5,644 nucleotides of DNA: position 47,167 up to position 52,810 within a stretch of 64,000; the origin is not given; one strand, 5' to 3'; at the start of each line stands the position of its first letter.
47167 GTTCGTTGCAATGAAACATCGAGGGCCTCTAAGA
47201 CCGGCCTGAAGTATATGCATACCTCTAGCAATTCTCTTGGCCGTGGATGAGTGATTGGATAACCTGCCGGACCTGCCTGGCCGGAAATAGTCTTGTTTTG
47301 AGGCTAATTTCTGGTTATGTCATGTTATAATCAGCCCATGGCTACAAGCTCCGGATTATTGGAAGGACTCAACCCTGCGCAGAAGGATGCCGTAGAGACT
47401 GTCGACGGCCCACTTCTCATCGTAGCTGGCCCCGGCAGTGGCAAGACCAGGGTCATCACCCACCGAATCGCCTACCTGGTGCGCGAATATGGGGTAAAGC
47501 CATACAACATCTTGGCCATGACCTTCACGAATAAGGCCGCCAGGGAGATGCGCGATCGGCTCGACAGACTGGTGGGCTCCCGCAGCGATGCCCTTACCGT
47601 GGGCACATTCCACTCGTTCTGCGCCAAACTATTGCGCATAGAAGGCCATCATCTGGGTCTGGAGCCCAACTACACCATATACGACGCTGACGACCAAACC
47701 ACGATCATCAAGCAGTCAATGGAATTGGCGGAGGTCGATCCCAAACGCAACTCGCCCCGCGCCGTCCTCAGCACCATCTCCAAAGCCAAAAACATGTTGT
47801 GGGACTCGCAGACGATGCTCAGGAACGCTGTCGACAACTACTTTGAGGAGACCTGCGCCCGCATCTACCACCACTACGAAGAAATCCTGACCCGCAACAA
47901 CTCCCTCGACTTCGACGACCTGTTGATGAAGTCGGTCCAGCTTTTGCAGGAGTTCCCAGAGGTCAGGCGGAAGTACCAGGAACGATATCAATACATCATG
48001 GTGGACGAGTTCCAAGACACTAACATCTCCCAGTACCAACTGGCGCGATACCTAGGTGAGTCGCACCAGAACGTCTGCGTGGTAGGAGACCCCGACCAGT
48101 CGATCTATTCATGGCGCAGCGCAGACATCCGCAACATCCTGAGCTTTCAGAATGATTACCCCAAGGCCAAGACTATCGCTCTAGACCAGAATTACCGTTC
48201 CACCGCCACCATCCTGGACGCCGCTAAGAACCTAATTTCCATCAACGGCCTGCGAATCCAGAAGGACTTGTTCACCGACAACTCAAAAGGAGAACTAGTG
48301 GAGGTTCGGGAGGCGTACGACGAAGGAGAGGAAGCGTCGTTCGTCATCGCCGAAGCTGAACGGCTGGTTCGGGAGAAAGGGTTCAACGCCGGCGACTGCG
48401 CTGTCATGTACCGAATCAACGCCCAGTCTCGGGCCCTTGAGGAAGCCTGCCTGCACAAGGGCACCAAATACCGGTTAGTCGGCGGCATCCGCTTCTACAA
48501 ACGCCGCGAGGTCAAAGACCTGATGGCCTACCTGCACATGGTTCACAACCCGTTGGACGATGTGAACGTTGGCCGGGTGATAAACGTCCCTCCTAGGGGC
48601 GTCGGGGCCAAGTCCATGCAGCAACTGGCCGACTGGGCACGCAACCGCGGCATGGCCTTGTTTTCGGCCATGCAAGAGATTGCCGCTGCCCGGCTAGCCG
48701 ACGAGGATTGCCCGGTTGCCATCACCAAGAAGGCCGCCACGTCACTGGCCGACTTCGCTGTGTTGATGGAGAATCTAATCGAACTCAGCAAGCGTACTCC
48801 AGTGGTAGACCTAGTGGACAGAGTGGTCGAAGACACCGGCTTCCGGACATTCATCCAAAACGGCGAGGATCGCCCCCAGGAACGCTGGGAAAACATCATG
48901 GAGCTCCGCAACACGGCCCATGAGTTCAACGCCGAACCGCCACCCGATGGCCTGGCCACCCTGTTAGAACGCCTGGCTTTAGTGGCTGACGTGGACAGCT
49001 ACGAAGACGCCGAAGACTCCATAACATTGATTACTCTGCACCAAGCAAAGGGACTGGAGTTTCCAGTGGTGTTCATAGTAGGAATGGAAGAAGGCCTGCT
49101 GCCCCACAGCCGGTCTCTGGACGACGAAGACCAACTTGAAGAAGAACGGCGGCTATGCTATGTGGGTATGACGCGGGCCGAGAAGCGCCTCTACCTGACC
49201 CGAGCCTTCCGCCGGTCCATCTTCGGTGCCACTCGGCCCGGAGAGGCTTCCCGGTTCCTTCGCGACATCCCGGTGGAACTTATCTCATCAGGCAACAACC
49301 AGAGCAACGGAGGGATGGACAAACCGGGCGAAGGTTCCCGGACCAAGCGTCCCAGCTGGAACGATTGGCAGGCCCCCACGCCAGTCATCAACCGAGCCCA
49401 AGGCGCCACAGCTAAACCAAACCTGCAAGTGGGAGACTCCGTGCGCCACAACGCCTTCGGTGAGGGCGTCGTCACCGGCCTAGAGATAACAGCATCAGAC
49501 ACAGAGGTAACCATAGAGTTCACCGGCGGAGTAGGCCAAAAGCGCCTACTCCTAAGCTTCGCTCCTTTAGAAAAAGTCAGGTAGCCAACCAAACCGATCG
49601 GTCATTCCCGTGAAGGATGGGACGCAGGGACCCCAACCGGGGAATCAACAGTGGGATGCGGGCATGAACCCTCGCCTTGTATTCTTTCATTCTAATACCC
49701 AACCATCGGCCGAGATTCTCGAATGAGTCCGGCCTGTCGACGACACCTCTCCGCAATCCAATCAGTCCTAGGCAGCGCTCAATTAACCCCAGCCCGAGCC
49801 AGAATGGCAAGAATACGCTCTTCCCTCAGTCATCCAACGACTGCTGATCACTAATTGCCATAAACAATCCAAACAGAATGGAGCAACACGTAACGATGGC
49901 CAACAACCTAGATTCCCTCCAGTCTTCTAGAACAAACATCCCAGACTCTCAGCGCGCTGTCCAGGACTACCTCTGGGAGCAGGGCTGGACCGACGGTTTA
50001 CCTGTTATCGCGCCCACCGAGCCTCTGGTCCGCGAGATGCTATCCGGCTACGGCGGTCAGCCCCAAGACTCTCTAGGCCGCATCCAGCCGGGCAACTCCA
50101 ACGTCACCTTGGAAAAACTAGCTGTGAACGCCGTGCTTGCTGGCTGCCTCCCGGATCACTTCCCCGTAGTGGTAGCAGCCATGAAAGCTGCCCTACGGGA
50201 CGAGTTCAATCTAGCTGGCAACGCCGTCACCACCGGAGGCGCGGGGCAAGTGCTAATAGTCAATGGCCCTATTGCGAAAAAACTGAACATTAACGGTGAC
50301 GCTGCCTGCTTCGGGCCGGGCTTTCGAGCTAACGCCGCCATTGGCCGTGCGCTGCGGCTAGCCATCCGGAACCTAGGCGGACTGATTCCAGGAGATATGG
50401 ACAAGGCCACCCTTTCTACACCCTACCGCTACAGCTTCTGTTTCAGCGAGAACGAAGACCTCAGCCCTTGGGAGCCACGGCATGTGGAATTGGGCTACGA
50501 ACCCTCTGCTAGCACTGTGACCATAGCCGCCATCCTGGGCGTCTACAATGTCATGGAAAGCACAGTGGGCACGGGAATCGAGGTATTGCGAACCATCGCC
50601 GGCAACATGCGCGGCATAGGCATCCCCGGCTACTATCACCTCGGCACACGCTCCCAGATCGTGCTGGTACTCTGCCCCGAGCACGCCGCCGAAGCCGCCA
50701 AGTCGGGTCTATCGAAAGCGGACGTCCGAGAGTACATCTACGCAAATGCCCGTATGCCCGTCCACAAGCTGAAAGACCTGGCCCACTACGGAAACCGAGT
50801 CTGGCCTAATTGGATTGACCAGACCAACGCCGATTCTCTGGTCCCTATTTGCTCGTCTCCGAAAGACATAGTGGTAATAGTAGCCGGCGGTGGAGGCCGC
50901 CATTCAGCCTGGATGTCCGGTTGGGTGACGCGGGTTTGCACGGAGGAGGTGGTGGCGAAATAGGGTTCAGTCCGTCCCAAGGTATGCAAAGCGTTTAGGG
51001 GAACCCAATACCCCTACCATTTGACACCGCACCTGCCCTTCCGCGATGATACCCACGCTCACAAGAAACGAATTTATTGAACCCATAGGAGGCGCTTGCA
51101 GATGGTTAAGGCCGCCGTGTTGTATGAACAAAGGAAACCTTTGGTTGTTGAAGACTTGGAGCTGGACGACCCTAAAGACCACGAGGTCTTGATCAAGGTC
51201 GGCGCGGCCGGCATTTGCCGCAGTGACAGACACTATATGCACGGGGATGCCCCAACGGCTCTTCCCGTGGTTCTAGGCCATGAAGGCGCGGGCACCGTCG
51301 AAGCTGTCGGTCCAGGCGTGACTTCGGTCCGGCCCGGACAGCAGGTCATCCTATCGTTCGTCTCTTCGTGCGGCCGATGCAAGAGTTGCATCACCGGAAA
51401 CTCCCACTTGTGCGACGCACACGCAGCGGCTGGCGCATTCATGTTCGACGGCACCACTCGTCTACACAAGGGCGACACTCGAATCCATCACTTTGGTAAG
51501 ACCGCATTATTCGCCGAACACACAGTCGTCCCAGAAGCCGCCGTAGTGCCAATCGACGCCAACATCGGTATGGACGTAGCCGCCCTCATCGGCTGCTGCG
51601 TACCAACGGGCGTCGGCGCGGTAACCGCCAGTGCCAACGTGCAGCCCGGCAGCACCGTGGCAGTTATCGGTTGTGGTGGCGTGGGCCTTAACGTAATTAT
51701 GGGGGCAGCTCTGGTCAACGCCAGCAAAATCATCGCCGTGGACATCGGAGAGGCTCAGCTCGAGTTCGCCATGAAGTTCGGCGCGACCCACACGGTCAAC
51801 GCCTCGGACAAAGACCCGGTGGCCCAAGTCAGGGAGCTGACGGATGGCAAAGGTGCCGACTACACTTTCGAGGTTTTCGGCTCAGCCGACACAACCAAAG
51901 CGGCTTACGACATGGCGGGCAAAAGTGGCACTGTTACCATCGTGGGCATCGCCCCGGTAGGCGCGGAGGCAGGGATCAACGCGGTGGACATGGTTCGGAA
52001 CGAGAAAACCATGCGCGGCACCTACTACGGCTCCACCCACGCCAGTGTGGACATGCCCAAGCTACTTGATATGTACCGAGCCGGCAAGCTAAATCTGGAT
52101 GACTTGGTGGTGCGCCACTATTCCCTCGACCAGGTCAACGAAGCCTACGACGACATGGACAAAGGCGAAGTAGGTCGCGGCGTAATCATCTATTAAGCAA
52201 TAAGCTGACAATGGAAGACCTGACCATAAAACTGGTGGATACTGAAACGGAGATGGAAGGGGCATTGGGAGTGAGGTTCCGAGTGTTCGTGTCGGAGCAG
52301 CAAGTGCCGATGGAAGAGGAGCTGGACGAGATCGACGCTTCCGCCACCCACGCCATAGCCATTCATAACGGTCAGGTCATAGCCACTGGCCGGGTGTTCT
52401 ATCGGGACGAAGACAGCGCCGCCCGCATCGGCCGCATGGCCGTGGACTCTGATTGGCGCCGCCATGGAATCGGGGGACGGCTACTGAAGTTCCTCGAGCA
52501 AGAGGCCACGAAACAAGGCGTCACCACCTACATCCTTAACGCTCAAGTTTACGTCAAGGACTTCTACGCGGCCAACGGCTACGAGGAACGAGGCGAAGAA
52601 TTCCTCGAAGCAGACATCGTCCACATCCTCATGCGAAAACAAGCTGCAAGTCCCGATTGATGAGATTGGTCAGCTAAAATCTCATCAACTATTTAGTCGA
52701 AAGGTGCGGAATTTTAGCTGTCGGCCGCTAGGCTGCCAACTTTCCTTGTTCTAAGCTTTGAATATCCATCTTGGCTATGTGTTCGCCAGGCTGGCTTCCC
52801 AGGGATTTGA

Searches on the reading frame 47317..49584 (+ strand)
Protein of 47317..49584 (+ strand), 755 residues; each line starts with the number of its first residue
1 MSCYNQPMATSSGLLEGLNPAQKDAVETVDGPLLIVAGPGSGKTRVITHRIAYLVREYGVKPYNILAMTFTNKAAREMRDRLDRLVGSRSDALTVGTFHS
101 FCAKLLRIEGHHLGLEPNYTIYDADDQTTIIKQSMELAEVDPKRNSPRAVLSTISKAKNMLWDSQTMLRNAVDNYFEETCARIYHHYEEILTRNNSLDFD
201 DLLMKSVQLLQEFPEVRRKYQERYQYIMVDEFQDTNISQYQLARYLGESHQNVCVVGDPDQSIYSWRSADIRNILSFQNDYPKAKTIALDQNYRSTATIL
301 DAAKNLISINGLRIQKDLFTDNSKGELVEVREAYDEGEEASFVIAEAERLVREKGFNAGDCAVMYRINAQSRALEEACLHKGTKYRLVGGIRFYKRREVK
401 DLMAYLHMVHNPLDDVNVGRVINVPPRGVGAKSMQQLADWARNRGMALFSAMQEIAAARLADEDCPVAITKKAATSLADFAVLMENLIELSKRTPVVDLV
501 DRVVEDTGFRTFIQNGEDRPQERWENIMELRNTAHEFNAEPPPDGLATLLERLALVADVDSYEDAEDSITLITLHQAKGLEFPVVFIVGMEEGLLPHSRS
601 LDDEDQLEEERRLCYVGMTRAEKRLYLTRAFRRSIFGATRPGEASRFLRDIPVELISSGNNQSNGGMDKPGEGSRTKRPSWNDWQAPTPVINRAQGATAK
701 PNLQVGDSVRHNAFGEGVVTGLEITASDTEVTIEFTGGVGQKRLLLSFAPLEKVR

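Call 89: search_protein_families(library=pfam, proteins=[window:47317-49584:+], max_evalue=0.0001)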
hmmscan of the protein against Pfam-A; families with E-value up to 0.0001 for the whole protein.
window:47317-49584:+ (755 aa): 7 families
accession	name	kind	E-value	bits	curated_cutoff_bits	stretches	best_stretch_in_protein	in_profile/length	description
PF00580.27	UvrD-helicase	-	2.6e-91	306.5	23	1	18-282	1-271/271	UvrD/REP helicase N-terminal domain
PF13361.12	UvrD_C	-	8.3e-72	242.9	25.6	1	287-628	1-346/350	UvrD-like helicase C-terminal domain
PF13245.12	AAA_19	-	6e-26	91.7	25.1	1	22-265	1-132/134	AAA domain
PF13538.12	UvrD_C_2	-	1e-11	45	27.4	1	569-628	2-52/52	UvrD-like helicase C-terminal domain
PF21196.3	PcrA_UvrD_tudor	-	3.9e-11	43.1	23.9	1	705-753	1-48/48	PcrA/UvrD tudor domain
PF13604.12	AAA_30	-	4.4e-08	33.5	27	0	18-83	2-67/191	AAA domain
PF01443.25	Viral_helicase1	-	8.5e-08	32.7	21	0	569-627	177-226/228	Viral superfamily 1 RNA helicase core domain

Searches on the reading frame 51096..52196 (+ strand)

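Call 89: search_protein_families(library=pfam, proteins=[window:51096-52196:+], max_evalue=0.0001)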
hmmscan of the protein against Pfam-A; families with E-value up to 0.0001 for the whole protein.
window:51096-52196:+ (366 aa): 4 families
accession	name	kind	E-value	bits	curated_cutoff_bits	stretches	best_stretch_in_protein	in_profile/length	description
PF00107.32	ADH_zinc_N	-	2.2e-28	99.2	31.8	1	195-326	1-126/129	Zinc-binding dehydrogenase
PF08240.17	ADH_N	-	6e-27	94.4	23.5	1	28-154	2-103/104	Alcohol dehydrogenase GroES-like domain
PF13602.12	ADH_zinc_N_2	-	2.4e-08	35.4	27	1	228-358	1-127/134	Zinc-binding dehydrogenase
PF16912.11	Glu_dehyd_C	-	4.3e-07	30.1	34.9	1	176-355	23-202/211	Glucose dehydrogenase C-terminus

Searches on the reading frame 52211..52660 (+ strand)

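Call 89: search_protein_families(library=pfam, proteins=[window:52211-52660:+], max_evalue=0.0001)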
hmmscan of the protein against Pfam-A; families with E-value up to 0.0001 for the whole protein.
window:52211-52660:+ (149 aa): 4 families
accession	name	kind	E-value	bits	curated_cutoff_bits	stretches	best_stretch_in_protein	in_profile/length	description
PF13673.13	Acetyltransf_10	-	2.2e-16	60.5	23.6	1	25-144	12-127/128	Acetyltransferase (GNAT) domain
PF13508.13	Acetyltransf_7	-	8.1e-14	52.2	27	1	46-126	4-84/84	Acetyltransferase (GNAT) domain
PF00583.31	Acetyltransf_1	-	2.5e-13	50.8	20.7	1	30-124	16-116/116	Acetyltransferase (GNAT) family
PF13527.13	Acetyltransf_9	-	5.8e-05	23.5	25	0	11-125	6-125/127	Acetyltransferase (GNAT) domain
